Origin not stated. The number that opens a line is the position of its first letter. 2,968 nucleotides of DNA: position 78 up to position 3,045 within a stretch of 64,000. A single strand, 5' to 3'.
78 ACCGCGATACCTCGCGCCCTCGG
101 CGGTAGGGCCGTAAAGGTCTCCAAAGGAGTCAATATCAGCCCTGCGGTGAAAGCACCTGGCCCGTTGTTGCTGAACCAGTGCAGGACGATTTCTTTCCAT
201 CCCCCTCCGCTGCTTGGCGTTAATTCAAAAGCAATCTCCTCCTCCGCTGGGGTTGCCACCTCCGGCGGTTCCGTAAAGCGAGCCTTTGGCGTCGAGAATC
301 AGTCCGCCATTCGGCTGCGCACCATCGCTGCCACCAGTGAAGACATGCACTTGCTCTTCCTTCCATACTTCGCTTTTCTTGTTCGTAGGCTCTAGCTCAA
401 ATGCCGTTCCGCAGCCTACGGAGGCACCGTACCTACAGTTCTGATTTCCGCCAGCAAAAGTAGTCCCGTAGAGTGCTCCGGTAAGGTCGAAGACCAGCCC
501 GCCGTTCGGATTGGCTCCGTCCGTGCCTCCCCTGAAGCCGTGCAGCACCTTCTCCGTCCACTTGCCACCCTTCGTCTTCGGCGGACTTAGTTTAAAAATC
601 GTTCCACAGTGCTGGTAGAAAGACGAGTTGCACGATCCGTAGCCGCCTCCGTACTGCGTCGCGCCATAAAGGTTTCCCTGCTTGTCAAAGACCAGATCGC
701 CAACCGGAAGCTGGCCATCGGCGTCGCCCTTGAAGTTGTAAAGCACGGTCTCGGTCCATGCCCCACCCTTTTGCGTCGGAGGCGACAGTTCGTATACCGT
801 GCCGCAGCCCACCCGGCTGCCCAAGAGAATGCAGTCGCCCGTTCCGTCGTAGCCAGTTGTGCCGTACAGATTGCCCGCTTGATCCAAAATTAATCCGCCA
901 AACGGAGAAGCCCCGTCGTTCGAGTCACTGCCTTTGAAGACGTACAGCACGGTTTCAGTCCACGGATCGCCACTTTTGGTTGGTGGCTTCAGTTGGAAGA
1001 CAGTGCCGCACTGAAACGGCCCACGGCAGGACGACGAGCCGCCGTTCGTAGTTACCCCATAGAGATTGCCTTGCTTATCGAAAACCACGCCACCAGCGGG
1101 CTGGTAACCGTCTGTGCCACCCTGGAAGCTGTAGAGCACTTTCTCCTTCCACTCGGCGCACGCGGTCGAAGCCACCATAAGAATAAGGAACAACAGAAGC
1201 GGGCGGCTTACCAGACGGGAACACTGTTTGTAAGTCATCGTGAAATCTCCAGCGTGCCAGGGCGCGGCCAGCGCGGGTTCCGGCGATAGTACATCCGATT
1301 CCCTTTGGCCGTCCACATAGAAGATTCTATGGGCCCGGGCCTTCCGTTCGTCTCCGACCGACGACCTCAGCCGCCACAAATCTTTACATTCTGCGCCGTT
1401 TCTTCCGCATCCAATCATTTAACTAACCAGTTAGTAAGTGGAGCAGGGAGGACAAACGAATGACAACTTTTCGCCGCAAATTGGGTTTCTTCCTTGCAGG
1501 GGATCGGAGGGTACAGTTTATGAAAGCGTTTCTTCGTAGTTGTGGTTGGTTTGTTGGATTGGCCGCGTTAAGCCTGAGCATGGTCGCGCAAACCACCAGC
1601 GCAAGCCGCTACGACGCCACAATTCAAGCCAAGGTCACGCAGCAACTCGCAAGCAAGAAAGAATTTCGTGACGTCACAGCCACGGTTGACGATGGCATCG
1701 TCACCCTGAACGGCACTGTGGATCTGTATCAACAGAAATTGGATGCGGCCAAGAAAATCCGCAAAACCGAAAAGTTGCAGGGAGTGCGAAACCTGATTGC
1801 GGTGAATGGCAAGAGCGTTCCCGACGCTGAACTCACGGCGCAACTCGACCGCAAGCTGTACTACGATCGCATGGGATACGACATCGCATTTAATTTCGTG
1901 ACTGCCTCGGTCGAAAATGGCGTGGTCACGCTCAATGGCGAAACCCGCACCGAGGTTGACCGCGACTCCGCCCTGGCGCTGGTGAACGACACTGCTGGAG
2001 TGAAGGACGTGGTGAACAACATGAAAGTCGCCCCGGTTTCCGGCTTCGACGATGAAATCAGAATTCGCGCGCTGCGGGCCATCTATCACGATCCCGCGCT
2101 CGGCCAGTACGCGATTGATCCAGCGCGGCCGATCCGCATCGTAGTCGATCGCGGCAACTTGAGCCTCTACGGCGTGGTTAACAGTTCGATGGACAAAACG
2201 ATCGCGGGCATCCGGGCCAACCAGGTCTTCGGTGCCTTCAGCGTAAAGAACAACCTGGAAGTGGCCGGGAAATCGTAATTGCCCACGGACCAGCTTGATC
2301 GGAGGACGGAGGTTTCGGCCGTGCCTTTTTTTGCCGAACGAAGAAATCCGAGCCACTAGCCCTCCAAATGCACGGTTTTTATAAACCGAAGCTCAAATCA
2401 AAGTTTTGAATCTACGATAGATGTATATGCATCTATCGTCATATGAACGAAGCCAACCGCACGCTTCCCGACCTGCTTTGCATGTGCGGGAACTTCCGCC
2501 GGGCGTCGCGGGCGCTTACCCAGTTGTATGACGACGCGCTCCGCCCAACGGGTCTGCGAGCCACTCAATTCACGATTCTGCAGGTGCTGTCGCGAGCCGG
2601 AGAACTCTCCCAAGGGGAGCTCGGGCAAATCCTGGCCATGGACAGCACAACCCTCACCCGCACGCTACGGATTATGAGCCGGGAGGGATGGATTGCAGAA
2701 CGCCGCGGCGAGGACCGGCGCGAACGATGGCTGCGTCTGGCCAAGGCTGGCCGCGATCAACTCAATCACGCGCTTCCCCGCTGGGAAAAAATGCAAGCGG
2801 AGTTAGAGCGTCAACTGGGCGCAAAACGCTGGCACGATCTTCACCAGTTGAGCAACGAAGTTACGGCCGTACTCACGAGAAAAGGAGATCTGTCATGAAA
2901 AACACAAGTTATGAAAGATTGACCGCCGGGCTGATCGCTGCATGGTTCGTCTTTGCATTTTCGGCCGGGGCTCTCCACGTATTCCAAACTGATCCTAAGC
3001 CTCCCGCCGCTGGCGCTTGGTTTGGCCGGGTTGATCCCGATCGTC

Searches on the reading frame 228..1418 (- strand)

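Call 51: search_protein_families(library=pfam, proteins=[window:228-1418:-], max_evalue=0.0001)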
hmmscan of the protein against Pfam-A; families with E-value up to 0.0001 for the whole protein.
window:228-1418:- (397 aa): 1 family
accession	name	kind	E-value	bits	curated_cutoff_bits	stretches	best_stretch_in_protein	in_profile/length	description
PF14517.12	Tachylectin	-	1.7e-06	28.4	29.8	0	206-361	52-186/230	Tachylectin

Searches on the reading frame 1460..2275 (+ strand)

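Call 51: search_protein_families(library=pfam, proteins=[window:1460-2275:+], max_evalue=0.0001)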
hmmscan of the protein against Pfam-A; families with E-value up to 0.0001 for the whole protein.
window:1460-2275:+ (272 aa): 1 family
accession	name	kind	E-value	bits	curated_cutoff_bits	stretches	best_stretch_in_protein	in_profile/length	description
PF04972.22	BON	-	1.6e-30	105.6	27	2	122-192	2-69/69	BON domain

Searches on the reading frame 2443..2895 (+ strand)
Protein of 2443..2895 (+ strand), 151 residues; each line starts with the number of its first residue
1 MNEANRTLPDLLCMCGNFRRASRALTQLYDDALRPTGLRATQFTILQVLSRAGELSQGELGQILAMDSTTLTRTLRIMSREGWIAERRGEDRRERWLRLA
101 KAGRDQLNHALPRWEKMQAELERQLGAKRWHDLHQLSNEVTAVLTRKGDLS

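Call 51: search_protein_families(library=pfam, proteins=[window:2443-2895:+], max_evalue=0.0001)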
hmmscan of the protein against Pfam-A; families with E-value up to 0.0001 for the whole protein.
window:2443-2895:+ (151 aa): 4 families
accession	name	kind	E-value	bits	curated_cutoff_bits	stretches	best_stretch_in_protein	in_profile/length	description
PF01047.28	MarR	-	2.2e-10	40.7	24.6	1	40-94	3-58/59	MarR family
PF12802.13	MarR_2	-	1.2e-09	38.7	27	1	37-93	2-60/61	MarR family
PF13412.12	HTH_24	-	7.9e-06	25.8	21.9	1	39-84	2-47/48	Winged helix-turn-helix DNA-binding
PF13545.12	HTH_Crp_2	-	3.7e-05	24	27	0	54-88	22-56/70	Crp-like helix-turn-helix domain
